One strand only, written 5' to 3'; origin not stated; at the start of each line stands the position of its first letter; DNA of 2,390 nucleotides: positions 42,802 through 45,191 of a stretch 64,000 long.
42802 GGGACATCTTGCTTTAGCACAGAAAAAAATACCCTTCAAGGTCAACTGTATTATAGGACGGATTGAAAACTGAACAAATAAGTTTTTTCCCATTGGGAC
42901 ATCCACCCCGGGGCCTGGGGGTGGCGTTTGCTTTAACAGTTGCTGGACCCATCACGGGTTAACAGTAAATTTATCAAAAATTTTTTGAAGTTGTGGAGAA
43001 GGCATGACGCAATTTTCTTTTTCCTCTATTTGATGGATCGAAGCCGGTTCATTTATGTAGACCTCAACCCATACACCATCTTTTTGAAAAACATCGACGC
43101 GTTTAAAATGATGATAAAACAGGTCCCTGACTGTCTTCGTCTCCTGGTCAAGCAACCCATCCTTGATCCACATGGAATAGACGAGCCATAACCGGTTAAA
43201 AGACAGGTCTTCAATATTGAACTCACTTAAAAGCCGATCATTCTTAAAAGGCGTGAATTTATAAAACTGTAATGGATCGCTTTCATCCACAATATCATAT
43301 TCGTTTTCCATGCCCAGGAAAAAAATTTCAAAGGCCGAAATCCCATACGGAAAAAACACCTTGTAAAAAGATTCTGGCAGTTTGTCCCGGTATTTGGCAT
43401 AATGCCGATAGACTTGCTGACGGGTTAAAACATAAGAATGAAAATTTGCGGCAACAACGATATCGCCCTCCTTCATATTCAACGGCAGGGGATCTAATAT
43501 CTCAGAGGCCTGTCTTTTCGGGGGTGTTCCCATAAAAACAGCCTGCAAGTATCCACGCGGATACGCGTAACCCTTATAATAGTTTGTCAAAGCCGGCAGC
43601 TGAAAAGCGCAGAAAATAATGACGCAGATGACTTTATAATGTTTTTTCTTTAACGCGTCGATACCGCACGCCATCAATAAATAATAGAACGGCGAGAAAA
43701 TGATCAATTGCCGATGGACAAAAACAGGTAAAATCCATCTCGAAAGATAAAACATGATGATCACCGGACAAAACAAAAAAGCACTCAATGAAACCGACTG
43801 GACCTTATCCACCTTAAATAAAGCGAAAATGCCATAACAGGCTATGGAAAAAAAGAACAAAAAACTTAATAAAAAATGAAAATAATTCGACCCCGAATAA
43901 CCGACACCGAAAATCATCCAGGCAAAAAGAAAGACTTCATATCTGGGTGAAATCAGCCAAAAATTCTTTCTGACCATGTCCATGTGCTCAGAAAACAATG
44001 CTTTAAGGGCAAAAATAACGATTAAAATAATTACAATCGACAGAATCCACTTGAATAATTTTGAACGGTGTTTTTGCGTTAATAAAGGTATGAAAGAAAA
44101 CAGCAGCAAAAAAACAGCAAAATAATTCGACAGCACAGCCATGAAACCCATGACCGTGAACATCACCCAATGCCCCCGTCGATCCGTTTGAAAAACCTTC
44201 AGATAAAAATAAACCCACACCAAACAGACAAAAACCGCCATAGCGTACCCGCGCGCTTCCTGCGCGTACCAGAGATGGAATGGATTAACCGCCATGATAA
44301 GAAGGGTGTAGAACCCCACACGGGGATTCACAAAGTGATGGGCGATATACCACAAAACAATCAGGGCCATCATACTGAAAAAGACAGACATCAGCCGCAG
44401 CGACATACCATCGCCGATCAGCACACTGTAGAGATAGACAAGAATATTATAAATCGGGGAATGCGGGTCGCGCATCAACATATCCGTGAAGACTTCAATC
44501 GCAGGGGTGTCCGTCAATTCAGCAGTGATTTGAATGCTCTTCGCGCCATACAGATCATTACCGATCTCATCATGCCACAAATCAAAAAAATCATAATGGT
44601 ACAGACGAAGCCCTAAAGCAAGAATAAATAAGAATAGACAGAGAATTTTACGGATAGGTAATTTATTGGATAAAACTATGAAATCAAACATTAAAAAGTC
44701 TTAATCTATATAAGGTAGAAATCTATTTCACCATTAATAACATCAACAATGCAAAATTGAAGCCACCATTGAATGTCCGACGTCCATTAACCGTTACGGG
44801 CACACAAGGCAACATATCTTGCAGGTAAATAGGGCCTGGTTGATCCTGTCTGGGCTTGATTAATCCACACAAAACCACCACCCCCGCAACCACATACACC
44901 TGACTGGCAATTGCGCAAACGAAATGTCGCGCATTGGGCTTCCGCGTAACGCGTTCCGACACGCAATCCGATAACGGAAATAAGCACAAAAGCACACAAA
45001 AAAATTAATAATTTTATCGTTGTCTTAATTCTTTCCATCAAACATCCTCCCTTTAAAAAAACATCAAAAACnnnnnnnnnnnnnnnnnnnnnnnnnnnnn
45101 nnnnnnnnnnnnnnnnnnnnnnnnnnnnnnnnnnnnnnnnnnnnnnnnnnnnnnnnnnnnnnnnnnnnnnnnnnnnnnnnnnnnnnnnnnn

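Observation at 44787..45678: Three tandem, divergent paralogs of an 82-84 aa Sec-secreted Cys-rich peptide family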

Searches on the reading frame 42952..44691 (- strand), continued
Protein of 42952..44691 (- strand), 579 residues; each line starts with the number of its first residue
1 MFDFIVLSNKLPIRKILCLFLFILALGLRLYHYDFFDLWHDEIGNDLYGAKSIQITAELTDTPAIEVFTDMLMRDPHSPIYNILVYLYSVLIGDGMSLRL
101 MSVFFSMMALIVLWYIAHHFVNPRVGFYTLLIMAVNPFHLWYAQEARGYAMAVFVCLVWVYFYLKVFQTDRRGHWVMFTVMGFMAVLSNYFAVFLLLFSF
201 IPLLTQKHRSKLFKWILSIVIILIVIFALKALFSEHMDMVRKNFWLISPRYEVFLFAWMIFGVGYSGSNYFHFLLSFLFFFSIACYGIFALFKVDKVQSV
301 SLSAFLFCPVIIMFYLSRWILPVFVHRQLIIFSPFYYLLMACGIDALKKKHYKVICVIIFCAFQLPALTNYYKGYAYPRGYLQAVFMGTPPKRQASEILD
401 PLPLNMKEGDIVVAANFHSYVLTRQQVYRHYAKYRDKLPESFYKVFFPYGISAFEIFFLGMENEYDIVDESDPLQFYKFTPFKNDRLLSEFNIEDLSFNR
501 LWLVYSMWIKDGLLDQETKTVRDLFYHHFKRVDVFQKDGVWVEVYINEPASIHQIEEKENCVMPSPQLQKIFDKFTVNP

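Call 69: fold_search(model_id=the predicted structure, library=pdb)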
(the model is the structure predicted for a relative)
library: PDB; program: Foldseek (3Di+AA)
matches with E <= 10: 374; with E <= 0.001: 24
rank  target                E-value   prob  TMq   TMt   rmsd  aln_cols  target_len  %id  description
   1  8age_A                5.8e-08  1.00  0.48  0.44  14.2       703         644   12  Structure of yeast oligosaccharylransferase complex with acceptor peptide bound (released 2022-12-07)
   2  7oci_F                1.1e-07  1.00  0.47  0.44  14.4       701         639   13  Cryo-EM structure of yeast Ost6p containing oligosaccharyltransferase complex (released 2022-02-16)
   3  6ezn_F                4.4e-07  1.00  0.48  0.43  15.2       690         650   13  Cryo-EM structure of the yeast oligosaccharyltransferase (OST) complex (released 2018-01-17)
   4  9n9j_I                4.6e-07  1.00  0.42  0.36  14.2       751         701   12  Structure of a GRP94 folding intermediate engaged with a CCDC134- and FKBP11-bound secretory translocon (released 2025-11-19)
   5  6s7t_A                5.0e-07  1.00  0.47  0.40  14.7       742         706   13  Cryo-EM structure of human oligosaccharyltransferase complex OST-B (released 2019-12-18)
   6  6c26_A                1.3e-06  1.00  0.45  0.41  15.9       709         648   12  The Cryo-EM structure of a eukaryotic oligosaccharyl transferase complex (released 2018-01-31)
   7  5ogl_A                1.3e-06  1.00  0.44  0.37  13.1       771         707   12  Structure of bacterial oligosaccharyltransferase PglB in complex with an acceptor peptide and an lipid-linked oligosac (released 2017-10-25)
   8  8agc_A                1.6e-06  1.00  0.43  0.37  15.0       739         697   12  Structure of yeast oligosaccharylransferase complex with lipid-linked oligosaccharide and non-acceptor peptide bound (released 2022-12-07)
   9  6gxc_A                1.8e-06  1.00  0.44  0.37  13.4       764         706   12  Bacterial oligosaccharyltransferase PglB in complex with an inhibitory peptide and a reactive lipid-linked oligosaccha (released 2018-11-14)
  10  8agb_A                2.0e-06  1.00  0.47  0.43  13.7       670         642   13  Structure of yeast oligosaccharylransferase complex with lipid-linked oligosaccharide bound (released 2022-12-07)
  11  8b6l_I                2.0e-06  1.00  0.39  0.34  12.5       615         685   12  Subtomogram average of the human Sec61-TRAP-OSTA-translocon (released 2022-12-07)
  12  3rce_A                2.0e-06  1.00  0.45  0.39  13.8       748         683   13  Bacterial oligosaccharyltransferase PglB (released 2011-06-15)
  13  8pn9_A                2.5e-06  1.00  0.47  0.43  13.4       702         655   12  Structure of human oligosaccharyltransferase OST-A complex bound to NGI-1 (released 2024-05-08)
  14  7e9s_A                3.6e-06  1.00  0.41  0.30  12.5       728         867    9  Archaeal oligosaccharyltransferase AglB from Archaeoglobus fulgidus in complex with an inhibitory peptide and a dolich (released 2021-09-08)
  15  5ezm                  4.8e-06  1.00  0.52  0.56   9.6       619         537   12  Crystal Structure of ArnT from Cupriavidus metallidurans in the apo state (released 2016-02-17)
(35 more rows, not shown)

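Call 71: find_encoding_contigs(protein=P0019, flank=6000, max_places=1)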
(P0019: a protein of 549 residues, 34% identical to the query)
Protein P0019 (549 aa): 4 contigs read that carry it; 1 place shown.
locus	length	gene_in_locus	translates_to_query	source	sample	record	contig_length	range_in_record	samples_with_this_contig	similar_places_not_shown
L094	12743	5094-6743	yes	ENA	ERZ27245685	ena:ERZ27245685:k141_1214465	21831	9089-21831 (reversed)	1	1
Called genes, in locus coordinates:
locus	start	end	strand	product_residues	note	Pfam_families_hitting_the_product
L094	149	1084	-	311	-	PF17125:Methyltr_RsmF_N (weak), PF22458:RsmF-B_ferredox, PF01135:PCMT (weak), PF01189:Methyltr_RsmB-F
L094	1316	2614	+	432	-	PF02310:B12-binding (weak), PF04055:Radical_SAM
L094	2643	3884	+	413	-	PF01075:Glyco_transf_9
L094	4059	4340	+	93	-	-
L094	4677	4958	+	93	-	-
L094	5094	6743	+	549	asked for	PF13231:PMT_2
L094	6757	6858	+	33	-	-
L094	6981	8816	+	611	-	-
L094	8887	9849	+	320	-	-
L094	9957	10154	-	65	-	-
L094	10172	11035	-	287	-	PF13385:Laminin_G_3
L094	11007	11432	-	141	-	PF09990:DUF2231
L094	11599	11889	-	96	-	PF04945:YHS, PF24273:TRASH_HVO_1752_C (faint)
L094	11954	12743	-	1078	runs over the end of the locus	PF00873:ACR_tran, PF03176:MMPL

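Call 72: find_encoding_contigs(protein=P0015, flank=6000, max_places=1)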
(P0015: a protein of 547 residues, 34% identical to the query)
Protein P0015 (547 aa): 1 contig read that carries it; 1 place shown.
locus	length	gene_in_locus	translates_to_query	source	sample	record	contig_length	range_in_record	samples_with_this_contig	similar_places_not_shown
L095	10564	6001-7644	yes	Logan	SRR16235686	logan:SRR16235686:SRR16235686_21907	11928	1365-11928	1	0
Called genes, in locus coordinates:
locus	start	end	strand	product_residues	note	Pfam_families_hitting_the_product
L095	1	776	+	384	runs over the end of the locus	PF00989:PAS (faint), PF08448:PAS_4, PF13426:PAS_9, PF08447:PAS_3 (weak), PF07536:HWE_HK (weak), PF07568:HisKA_2, PF02518:HATPase_c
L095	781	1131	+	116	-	PF00072:Response_reg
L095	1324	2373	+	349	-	PF00437:T2SSE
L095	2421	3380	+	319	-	PF00027:cNMP_binding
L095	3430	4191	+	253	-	PF04445:SAM_MT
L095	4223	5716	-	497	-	PF00285:Citrate_synt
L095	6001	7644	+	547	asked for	PF13231:PMT_2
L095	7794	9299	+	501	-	-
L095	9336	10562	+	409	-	?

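Call 76: find_related_loci(query=A4, collection=metagenome_contigs, flank=4000)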
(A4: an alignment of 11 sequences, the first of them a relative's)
Query A4 (579 aa) in metagenome_contigs; peptide patterns used: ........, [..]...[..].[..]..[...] (x = any residue, [..] = any of these).
196 stretches matched a pattern; 167 encode a relative of the query (tblastn E <= 1e-3); the best 80 are kept; 80 distinct loci.
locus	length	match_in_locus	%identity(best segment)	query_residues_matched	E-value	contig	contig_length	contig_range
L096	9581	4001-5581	34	25-551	8e-99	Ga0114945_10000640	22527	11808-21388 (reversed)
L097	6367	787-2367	34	25-551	7e-99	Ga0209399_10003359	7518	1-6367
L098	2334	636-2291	31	19-570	2e-91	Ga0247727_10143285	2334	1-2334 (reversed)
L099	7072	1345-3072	29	4-578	3e-78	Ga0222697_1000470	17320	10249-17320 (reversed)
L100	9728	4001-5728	29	4-578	3e-78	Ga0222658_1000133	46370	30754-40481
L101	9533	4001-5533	32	36-545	2e-75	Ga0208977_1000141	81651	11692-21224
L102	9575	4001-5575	30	28-545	3e-68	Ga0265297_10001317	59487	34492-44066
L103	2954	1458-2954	30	6-507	1e-64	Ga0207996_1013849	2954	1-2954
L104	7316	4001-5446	25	14-547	3e-45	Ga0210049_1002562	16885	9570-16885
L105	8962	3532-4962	26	21-551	1e-41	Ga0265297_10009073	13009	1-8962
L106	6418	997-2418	27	18-545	5e-41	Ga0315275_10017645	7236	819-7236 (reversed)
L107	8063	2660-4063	26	28-545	6e-41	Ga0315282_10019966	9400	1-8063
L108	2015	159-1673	26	14-567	6e-41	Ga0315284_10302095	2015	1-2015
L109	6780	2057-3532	27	25-545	1e-39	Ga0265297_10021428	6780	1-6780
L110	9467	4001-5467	28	12-553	3e-39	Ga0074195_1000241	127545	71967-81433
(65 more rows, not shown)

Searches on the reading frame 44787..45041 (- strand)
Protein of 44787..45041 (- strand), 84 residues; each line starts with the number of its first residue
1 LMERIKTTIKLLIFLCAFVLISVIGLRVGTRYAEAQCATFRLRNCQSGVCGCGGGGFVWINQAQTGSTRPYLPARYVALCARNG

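Call 6: search_protein_families(library=pfam, proteins=[window:44787-45041:-], max_evalue=0.01)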
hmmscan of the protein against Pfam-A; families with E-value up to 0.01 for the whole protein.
window:44787-45041:- (84 aa): 0 families

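Call 9: search_protein_families(library=ncbifam, proteins=[window:44787-45041:-], max_evalue=0.01)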
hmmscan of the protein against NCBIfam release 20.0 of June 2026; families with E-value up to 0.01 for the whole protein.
window:44787-45041:- (84 aa): 1 family
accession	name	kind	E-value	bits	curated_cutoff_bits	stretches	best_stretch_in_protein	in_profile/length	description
NF047638.1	throspo3_MtsC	equivalog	0.00061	18.8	350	1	44-69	36-61/428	cell-cell cohesion MYXO-CTERM protein MtsC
